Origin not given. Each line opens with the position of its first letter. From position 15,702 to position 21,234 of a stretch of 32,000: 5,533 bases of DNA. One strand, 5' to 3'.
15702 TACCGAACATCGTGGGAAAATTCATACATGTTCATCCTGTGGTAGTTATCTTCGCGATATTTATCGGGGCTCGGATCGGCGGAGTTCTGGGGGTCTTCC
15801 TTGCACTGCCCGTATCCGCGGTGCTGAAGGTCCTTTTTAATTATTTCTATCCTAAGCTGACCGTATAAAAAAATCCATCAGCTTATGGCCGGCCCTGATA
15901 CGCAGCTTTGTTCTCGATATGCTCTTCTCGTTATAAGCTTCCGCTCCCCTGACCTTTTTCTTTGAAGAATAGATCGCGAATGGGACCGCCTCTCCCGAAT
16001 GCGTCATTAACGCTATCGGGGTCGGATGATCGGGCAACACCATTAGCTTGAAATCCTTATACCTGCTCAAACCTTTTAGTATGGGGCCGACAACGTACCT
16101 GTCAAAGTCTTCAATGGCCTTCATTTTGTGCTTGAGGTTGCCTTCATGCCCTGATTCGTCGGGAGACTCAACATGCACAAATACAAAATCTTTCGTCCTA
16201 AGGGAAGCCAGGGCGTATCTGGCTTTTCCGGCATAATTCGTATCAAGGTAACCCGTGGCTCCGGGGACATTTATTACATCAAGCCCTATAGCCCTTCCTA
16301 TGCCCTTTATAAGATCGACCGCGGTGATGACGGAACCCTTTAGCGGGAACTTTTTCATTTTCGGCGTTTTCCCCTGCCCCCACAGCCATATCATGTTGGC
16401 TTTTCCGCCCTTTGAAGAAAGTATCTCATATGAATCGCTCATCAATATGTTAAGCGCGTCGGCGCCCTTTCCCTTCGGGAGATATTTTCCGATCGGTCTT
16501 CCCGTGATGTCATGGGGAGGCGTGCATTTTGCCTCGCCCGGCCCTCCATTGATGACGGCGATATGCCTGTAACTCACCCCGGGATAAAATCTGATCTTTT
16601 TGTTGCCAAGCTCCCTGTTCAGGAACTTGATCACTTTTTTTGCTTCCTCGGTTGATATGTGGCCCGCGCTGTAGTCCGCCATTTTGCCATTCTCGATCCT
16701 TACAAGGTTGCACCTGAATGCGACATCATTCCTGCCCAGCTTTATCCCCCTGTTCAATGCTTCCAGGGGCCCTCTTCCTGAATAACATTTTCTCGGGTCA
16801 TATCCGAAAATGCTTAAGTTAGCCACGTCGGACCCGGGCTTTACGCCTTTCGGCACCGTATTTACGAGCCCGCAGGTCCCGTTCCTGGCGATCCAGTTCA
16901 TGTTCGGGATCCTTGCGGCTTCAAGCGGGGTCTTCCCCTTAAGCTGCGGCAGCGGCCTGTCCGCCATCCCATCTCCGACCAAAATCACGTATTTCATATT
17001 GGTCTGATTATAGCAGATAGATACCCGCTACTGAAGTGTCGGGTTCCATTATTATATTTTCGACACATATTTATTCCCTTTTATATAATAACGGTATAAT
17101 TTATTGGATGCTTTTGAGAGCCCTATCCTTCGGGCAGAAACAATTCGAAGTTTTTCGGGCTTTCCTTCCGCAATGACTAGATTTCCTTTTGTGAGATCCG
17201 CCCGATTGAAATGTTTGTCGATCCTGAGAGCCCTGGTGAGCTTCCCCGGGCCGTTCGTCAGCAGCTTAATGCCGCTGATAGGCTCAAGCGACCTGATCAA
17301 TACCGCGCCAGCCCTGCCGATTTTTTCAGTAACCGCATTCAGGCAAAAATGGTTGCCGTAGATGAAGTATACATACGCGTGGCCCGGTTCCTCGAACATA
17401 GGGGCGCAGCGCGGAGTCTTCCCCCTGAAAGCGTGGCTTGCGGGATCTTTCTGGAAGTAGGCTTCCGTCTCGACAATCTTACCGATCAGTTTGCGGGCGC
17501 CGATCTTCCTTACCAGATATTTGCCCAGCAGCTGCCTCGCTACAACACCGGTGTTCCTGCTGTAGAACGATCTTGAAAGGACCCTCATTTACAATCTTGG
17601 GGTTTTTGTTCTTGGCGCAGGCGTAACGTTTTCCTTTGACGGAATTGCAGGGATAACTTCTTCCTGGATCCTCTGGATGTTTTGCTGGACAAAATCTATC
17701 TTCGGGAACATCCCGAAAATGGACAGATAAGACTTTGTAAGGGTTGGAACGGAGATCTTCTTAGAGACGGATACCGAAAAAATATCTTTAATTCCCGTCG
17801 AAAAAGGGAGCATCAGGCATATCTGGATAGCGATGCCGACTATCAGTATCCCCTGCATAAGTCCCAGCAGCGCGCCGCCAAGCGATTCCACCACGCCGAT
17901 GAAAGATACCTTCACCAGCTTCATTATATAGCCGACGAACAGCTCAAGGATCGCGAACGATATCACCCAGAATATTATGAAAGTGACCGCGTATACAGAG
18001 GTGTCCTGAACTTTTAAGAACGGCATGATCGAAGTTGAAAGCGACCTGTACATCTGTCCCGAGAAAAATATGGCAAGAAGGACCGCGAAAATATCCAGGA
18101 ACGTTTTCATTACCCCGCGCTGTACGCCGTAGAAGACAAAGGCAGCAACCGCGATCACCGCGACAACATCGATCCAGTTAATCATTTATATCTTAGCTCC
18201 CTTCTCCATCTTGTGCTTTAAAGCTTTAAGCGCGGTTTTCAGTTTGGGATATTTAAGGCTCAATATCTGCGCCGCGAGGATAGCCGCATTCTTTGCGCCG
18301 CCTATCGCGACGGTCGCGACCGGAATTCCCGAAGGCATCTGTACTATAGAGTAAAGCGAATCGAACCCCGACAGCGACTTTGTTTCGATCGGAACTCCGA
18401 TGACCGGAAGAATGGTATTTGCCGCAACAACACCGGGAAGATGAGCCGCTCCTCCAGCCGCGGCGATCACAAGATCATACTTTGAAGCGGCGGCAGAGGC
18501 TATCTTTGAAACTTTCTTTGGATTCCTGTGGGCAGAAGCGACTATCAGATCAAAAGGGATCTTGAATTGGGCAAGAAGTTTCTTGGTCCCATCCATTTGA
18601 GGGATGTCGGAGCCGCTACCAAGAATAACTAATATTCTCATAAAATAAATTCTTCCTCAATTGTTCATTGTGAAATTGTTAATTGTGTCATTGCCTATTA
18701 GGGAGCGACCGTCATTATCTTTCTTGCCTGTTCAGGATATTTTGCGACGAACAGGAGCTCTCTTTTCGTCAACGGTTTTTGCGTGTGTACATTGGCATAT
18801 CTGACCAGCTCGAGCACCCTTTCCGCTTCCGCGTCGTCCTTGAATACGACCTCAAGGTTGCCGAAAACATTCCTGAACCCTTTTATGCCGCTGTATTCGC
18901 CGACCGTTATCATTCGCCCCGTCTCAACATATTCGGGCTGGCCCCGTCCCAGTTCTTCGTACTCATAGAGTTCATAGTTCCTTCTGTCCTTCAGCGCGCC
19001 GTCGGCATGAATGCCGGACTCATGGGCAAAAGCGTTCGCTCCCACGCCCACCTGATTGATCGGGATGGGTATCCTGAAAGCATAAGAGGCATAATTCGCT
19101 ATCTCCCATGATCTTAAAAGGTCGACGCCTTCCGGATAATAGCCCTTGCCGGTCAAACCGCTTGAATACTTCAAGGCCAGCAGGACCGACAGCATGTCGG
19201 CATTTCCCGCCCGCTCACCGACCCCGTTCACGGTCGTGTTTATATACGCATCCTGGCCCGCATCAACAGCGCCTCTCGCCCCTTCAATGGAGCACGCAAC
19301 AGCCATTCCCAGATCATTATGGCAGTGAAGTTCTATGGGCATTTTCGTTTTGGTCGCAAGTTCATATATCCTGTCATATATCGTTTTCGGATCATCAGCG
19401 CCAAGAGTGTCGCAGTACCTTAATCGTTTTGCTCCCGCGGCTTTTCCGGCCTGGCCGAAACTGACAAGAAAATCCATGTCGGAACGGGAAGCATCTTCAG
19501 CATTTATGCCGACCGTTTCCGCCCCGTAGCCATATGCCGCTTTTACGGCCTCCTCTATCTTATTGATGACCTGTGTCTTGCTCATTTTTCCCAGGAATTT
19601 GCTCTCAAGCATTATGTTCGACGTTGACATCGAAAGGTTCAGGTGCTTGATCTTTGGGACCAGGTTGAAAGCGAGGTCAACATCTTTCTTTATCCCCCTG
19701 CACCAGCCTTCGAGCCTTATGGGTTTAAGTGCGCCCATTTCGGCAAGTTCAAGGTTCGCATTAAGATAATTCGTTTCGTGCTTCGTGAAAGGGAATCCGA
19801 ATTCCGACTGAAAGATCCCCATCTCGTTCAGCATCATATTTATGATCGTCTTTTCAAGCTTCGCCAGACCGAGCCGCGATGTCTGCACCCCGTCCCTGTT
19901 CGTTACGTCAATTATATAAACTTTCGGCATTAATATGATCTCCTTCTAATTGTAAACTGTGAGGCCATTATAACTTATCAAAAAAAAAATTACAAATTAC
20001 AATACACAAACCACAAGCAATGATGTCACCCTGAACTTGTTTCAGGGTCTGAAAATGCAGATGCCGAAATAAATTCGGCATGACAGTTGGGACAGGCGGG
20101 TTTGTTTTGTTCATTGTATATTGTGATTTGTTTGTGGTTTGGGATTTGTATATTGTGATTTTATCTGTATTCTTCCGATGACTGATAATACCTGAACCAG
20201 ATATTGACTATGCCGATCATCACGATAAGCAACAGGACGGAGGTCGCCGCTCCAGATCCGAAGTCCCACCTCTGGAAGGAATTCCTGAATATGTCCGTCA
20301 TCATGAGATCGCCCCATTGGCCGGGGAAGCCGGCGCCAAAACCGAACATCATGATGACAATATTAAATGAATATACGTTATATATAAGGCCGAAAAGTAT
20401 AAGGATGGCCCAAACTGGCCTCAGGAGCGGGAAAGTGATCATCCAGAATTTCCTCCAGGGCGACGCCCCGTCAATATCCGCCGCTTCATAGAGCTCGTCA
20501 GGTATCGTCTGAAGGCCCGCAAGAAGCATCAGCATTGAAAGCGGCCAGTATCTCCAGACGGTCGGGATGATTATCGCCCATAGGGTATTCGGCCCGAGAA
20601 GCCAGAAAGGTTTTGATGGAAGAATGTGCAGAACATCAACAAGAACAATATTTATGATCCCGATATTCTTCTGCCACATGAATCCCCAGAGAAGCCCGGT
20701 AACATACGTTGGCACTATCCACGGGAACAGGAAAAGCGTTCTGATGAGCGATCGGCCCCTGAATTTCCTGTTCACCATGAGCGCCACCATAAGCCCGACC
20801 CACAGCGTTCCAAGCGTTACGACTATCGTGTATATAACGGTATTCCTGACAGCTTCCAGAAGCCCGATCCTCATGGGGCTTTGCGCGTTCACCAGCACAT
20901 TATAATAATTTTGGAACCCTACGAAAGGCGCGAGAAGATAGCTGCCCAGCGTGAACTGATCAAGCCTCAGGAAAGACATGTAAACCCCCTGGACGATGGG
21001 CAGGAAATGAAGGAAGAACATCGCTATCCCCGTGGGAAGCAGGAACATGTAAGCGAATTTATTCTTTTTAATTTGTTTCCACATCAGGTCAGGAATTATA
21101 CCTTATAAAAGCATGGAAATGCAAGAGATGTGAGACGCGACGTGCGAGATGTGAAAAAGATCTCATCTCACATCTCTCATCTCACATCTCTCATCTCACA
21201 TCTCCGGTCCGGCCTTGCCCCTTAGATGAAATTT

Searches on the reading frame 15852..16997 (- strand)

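Call 33: search_protein_families(library=pfam, max_evalue=0.001, proteins=[window:15852-16997:-])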
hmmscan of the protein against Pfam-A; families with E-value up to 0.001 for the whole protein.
window:15852-16997:- (381 aa): 2 families
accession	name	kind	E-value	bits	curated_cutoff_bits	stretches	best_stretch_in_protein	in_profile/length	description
PF10143.14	PhosphMutase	-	1.2e-62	211.3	21.5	1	37-195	1-166/170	2,3-bisphosphoglycerate-independent phosphoglycerate mutase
PF01676.23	Metalloenzyme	-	9.4e-44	150.2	24.3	1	1-377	1-249/252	Metalloenzyme superfamily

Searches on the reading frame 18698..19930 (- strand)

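Call 10: search_protein_families(library=pfam, max_evalue=1, proteins=[window:18698-19930:-])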
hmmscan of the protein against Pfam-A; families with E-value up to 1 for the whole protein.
window:18698-19930:- (410 aa): 3 families
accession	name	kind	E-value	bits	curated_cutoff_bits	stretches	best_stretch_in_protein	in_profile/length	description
PF00682.25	HMGL-like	-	1.5e-45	156.1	29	1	3-276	1-255/260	HMGL-like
PF22617.1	HCS_D2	-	7.6e-10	39.5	27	1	296-372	2-71/82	Homocitrate synthase post-HMGL domain-like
PF21614.2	DUF6854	-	0.051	14.4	27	1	151-184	19-52/96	Domain of unknown function (DUF6854)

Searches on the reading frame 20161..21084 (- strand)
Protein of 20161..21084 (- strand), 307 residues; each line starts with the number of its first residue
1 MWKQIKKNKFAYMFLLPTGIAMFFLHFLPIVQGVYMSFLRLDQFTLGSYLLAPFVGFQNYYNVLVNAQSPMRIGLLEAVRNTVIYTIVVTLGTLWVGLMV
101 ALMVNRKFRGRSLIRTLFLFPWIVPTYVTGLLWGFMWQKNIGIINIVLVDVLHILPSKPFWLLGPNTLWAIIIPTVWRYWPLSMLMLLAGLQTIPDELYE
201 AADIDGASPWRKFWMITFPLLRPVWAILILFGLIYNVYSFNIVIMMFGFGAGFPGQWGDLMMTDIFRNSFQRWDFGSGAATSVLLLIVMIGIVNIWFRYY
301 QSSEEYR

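Call 10: search_protein_families(library=pfam, max_evalue=1, proteins=[window:20161-21084:-])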
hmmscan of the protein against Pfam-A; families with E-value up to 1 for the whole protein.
window:20161-21084:- (307 aa): 1 family
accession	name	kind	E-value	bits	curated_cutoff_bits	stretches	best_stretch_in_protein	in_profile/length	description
PF00528.27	BPD_transp_1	-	1.4e-18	67.8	26.4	1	95-299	3-177/184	Binding-protein-dependent transport system inner membrane component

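Call 43: search_protein_families(library=ncbifam, max_evalue=0.00001, proteins=[window:20161-21084:-])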
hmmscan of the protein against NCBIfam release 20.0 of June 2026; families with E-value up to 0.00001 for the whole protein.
window:20161-21084:- (307 aa): 21 families
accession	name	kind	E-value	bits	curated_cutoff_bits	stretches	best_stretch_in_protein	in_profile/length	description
NF007852.0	PRK10561.1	equivalog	1.8e-32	113.4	335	1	7-306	10-294/295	sn-glycerol-3-phosphate ABC transporter permease UgpA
NF008232.0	PRK10999.1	equivalog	1e-24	87.2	392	1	54-295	264-512/520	maltose ABC transporter permease MalF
TIGR03262.1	PhnU2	equivalog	2.8e-16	59.3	593.25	1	54-290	37-249/546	putative 2-aminoethylphosphonate ABC transporter permease subunit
NF040931.1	ABC_arch_GlcT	equivalog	6.9e-16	58.7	360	1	16-293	3-264/278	glucose ABC transporter permease GlcT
NF011624.0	PRK15050.1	equivalog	2.2e-10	40.1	247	1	55-246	57-239/297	2-aminoethylphosphonate ABC transporter permease subunit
TIGR00969.1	3a0106s02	subfamily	1.2e-08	34.7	240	1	75-289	59-260/272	sulfate ABC transporter permease subunit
TIGR01581.1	Mo_ABC_porter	hypoth_equivalog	1.4e-08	34.5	210.3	1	77-226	21-161/225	ABC transporter permease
NF007044.0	PRK09497.1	equivalog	5.5e-08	32.6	348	1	22-299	19-274/285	spermidine/putrescine ABC transporter permease PotB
TIGR03226.1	PhnU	equivalog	6.4e-08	32.4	283.45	1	77-246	91-257/311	2-aminoethylphosphonate ABC transporter permease subunit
TIGR02141.1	modB_ABC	equivalog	6.5e-08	32.5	182.6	1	84-268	5-176/208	molybdate ABC transporter permease subunit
TIGR02140.1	permease_CysW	equivalog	1e-07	31.7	329.1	1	56-234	32-191/261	sulfate ABC transporter permease subunit CysW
NF043074.1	MMSYN1_0196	equivalog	1.1e-07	31.5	350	1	11-295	10-258/277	spermidine/putrescine ABC transporter permease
NF008210.0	PRK10973.1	equivalog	2.1e-07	30.9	297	1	191-244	166-221/281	sn-glycerol-3-phosphate ABC transporter permease UgpE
TIGR02139.1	permease_CysT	equivalog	2.4e-07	30.6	246.1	1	57-292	36-251/265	sulfate ABC transporter permease subunit CysT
NF008208.0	PRK10971.1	equivalog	6e-07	29.2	415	1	56-290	43-258/277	sulfate/thiosulfate ABC transporter permease CysT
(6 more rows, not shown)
